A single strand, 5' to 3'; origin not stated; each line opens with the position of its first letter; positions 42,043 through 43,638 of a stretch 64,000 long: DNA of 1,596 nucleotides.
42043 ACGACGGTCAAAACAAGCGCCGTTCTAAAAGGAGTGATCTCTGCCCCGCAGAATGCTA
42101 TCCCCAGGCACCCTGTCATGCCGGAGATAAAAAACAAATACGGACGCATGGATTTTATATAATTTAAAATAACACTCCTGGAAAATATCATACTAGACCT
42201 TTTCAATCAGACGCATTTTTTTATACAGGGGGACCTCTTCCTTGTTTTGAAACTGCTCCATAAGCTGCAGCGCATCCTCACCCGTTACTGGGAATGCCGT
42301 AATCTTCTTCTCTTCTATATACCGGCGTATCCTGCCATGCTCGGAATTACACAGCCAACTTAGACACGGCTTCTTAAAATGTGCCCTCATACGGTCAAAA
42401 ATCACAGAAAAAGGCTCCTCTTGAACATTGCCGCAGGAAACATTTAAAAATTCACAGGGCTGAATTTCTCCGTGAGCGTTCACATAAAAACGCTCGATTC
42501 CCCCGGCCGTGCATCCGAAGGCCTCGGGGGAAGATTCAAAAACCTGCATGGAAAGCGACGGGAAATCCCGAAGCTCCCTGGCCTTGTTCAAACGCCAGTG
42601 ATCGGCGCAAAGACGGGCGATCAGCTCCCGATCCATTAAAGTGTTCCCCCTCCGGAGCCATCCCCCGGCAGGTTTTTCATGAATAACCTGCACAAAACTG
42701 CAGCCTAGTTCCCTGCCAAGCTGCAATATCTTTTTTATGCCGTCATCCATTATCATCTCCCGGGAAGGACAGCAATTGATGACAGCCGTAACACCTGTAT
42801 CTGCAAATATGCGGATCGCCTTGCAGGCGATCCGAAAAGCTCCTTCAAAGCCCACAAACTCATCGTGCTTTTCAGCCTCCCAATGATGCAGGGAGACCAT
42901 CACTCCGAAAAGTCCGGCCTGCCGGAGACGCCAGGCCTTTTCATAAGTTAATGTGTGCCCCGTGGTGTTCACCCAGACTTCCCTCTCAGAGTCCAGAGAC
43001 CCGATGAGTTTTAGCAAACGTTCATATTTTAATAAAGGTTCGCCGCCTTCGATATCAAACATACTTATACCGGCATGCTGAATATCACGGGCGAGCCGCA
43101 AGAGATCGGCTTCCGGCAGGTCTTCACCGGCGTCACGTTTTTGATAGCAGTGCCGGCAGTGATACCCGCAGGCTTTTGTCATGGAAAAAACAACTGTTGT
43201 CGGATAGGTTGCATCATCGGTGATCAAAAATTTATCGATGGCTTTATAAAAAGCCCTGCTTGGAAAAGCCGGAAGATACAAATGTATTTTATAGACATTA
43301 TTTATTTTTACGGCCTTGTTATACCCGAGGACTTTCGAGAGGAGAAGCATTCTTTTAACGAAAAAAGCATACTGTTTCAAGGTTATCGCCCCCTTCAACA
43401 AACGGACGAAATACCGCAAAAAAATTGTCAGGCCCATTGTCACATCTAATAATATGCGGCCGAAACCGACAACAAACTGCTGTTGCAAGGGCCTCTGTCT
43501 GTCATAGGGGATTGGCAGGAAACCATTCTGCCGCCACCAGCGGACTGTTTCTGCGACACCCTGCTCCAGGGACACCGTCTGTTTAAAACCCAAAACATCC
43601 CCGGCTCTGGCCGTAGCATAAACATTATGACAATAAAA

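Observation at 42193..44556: Unusual single-polypeptide fusion of an extended-SDR (epimerase/CerR-like) domain with a radical SAM-SPASM domain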

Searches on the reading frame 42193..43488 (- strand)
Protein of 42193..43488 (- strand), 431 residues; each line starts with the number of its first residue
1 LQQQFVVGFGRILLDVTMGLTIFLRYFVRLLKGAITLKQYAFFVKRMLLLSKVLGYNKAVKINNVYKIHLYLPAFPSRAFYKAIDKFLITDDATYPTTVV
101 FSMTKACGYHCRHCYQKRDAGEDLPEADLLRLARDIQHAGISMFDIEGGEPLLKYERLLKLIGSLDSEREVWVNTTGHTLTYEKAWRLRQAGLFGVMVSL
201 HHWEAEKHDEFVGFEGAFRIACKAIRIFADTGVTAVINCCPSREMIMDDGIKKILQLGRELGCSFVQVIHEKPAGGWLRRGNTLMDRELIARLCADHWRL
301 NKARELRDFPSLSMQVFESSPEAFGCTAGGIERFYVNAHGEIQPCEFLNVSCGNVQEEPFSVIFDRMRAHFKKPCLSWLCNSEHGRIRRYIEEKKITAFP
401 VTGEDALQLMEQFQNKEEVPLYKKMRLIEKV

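Call 10: search_solved_structures(query=window:42196-43482:-, max_evalue=0.01, show_alignments=2)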
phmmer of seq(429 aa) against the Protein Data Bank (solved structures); distinct sequences matched with E-value up to 0.01: 7.
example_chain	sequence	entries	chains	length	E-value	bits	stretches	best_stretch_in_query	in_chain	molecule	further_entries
6efn_A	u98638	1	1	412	2.5e-07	33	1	90-362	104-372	Sporulation killing factor maturation protein SkfB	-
2fb2_A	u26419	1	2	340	9.4e-05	24.5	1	97-200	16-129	Molybdenum cofactor biosynthesis protein A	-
1tv7_A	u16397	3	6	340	0.00016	23.7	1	99-200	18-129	Molybdenum cofactor biosynthesis protein A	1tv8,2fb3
7vob_C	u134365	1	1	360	0.00036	22.6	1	101-237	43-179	Cytosylglucuronate decarboxylase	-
7voc_C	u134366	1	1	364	0.00036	22.5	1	101-237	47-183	Cytosylglucuronate decarboxylase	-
5vsl_A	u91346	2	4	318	0.003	19.6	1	91-153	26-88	Radical S-adenosyl methionine domain-containing protein 2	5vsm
6q2p_A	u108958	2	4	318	0.0031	19.5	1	91-153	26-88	Radical S-adenosyl methionine domain-containing protein 2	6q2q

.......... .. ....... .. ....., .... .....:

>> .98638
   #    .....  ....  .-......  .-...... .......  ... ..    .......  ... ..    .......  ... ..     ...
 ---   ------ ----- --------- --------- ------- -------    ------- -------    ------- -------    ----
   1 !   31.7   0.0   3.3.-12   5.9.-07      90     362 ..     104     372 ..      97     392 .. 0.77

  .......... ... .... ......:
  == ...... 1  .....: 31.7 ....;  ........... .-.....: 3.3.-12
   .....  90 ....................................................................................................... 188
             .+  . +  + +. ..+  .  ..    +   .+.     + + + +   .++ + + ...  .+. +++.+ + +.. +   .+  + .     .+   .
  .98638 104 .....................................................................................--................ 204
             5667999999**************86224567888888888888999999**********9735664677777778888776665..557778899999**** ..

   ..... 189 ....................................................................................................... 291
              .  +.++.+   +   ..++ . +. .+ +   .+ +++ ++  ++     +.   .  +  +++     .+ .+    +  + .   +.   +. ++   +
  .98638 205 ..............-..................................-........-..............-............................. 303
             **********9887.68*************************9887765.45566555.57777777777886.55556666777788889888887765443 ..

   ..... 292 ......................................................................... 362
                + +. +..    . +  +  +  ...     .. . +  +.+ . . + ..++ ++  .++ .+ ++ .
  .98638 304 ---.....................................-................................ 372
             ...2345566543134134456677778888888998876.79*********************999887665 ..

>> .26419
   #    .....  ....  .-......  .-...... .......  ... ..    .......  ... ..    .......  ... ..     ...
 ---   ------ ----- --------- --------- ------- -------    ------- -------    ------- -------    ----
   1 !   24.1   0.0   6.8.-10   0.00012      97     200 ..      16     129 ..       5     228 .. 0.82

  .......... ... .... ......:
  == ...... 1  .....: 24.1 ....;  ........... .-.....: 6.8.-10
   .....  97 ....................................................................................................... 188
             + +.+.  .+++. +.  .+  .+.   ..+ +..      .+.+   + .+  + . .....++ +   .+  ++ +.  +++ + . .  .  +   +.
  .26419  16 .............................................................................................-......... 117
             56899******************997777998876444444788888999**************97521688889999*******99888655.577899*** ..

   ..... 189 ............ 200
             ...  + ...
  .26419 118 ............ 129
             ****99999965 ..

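Call 23: find_homologous_proteins(query=window:42193-43488:-, max_evalue=1e-10)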
Query window:42193-43488:- (431 aa): 459 proteins with E <= 1e-10 among 5055 candidates; the best 120 are listed.
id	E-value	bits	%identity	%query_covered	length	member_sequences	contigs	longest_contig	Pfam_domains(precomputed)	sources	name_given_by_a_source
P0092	6.2e-187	640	66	96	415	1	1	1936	PF13186.12,PF04055.28,PF13353.12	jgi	jgi:MoaA/NifB/PqqE/SkfB family radical SAM enzyme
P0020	4.1e-182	624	60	100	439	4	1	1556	PF13186.12,PF04055.28,PF13353.12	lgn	-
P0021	4.8e-179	614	60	100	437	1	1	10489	PF13186.12,PF04055.28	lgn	-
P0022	5.0e-174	597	59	100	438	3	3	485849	PF13186.12,PF04055.28,PF13353.12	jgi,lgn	-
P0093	3.3e-158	545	59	89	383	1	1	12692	PF13186.12,PF04055.28,PF13353.12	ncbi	ncbi:radical SAM/SPASM domain-containing protein [Candidatus Omnitrophota bacterium]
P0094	2.0e-149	516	55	99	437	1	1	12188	PF13186.12,PF04055.28,PF13353.12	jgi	jgi:MoaA/NifB/PqqE/SkfB family radical SAM enzyme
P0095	2.6e-148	512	50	99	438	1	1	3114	PF04055.28,PF13353.12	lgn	-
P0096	2.9e-147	509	52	100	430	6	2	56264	PF04055.28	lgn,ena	-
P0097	7.0e-145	501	53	100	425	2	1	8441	PF04055.28,PF13353.12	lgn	-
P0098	3.9e-143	495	50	100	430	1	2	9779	PF13186.12,PF04055.28,PF13353.12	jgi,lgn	-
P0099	2.9e-141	489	52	99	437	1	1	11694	PF13186.12,PF04055.28,PF13353.12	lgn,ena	-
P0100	4.1e-141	489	50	100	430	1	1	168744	PF04055.28,PF13353.12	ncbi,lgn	-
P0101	8.7e-141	488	50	100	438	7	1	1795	PF04055.28,PF13353.12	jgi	jgi:MoaA/NifB/PqqE/SkfB family radical SAM enzyme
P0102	6.4e-140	485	50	99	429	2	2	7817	PF04055.28,PF13353.12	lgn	-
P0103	3.1e-139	483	48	100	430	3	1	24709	PF13186.12,PF04055.28,PF13353.12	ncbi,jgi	-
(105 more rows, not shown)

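Call 29: search_protein_representatives(protein=window:42193-43488:-)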
Query: 431 residues. Proteins with E-value up to 0.001 (for the whole library): 8925; up to 1e-10: 1597; up to 1e-30: 188. The best 150 are listed.
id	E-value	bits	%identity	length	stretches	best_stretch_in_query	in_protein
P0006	5.8e-174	595.2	59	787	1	2-431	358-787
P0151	9.6e-125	433.1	45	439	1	3-430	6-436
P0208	1.8e-91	323.4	42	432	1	11-403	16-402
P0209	1.4e-86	307.3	36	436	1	24-425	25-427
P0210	3.1e-82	293.0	39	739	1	42-428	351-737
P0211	9.3e-80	284.9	48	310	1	129-427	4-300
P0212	4.4e-79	282.6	34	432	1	3-425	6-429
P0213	1.4e-76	274.3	38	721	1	4-427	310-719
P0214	1.1e-72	261.5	33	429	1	21-425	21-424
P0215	1.3e-69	251.4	46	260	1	14-254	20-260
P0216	1.6e-69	251.1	32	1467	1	8-425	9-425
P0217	3.3e-69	250.1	44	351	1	4-278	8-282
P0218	3.4e-63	230.3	31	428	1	6-387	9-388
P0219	2.1e-60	221.1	31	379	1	57-415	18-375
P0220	1.2e-57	211.9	33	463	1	43-398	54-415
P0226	4.3e-52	193.7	33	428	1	58-392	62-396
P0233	1.0e-46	176.0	31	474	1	34-413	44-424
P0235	4.2e-46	174.0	29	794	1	33-375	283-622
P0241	4.1e-45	170.7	34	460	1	70-375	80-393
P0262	8.2e-41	156.5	29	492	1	43-426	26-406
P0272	3.7e-39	151.1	32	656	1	50-382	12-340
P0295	4.0e-37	144.4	30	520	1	53-375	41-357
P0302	1.3e-36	142.7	31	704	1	66-391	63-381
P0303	2.5e-36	141.8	28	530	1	36-375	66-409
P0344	4.1e-33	131.1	29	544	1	56-388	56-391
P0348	6.7e-33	130.5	27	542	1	28-381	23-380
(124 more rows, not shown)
